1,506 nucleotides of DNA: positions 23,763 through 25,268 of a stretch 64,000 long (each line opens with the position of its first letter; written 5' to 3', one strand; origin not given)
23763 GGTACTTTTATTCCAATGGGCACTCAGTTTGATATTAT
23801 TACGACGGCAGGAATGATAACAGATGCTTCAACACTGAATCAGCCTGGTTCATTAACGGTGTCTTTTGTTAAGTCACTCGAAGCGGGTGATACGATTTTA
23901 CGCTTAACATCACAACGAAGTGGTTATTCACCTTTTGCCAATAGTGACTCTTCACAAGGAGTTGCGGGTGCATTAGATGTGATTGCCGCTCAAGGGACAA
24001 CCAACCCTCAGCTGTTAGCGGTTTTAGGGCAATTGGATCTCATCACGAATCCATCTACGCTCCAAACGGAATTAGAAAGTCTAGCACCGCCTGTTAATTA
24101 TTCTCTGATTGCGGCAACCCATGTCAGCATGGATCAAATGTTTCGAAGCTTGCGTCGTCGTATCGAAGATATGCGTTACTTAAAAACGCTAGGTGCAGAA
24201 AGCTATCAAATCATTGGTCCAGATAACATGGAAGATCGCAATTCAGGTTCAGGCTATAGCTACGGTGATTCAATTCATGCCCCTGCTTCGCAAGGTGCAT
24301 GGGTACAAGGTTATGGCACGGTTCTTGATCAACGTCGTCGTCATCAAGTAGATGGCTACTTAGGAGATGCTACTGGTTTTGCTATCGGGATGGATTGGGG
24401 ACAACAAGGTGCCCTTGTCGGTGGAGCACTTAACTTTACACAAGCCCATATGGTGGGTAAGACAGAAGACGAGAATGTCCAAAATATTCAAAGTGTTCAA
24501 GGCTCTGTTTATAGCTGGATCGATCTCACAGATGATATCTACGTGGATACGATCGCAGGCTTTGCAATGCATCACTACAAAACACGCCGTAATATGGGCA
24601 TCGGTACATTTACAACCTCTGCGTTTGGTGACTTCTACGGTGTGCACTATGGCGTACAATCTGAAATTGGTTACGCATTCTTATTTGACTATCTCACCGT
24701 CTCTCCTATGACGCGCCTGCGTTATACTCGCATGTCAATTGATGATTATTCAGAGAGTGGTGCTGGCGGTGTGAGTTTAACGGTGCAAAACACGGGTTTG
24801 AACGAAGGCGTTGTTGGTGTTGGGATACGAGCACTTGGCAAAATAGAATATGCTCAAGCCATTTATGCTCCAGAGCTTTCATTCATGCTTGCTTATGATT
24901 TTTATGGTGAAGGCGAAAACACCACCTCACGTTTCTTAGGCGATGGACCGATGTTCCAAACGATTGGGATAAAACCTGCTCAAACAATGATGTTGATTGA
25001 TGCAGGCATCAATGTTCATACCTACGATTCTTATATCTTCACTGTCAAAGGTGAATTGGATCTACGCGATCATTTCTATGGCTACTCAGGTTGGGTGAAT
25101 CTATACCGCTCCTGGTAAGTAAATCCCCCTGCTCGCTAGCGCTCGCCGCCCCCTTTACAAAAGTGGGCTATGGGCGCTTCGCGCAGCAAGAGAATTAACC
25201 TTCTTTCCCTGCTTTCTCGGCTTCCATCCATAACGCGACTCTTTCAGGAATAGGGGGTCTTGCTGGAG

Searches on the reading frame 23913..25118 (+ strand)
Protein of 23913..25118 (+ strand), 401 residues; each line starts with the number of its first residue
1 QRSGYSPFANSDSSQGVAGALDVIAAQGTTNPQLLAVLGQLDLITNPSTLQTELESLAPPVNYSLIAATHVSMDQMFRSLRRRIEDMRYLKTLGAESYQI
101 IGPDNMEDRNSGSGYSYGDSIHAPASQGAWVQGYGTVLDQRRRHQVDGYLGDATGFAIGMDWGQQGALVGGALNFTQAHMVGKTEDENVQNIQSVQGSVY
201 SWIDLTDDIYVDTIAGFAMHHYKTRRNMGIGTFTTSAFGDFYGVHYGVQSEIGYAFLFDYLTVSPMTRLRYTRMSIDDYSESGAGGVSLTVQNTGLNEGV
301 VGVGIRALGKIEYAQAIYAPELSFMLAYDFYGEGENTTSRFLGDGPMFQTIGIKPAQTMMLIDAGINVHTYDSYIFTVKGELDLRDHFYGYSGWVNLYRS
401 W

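Call 21: search_solved_structures(query=window:23913-25118:+, max_evalue=10, show_alignments=4)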
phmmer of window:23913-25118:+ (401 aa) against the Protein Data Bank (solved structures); distinct sequences matched with E-value up to 10: 1.
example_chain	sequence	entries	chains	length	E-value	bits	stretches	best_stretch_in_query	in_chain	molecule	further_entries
3krt_A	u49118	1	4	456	0.032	16.8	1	36-149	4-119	Crotonyl CoA reductase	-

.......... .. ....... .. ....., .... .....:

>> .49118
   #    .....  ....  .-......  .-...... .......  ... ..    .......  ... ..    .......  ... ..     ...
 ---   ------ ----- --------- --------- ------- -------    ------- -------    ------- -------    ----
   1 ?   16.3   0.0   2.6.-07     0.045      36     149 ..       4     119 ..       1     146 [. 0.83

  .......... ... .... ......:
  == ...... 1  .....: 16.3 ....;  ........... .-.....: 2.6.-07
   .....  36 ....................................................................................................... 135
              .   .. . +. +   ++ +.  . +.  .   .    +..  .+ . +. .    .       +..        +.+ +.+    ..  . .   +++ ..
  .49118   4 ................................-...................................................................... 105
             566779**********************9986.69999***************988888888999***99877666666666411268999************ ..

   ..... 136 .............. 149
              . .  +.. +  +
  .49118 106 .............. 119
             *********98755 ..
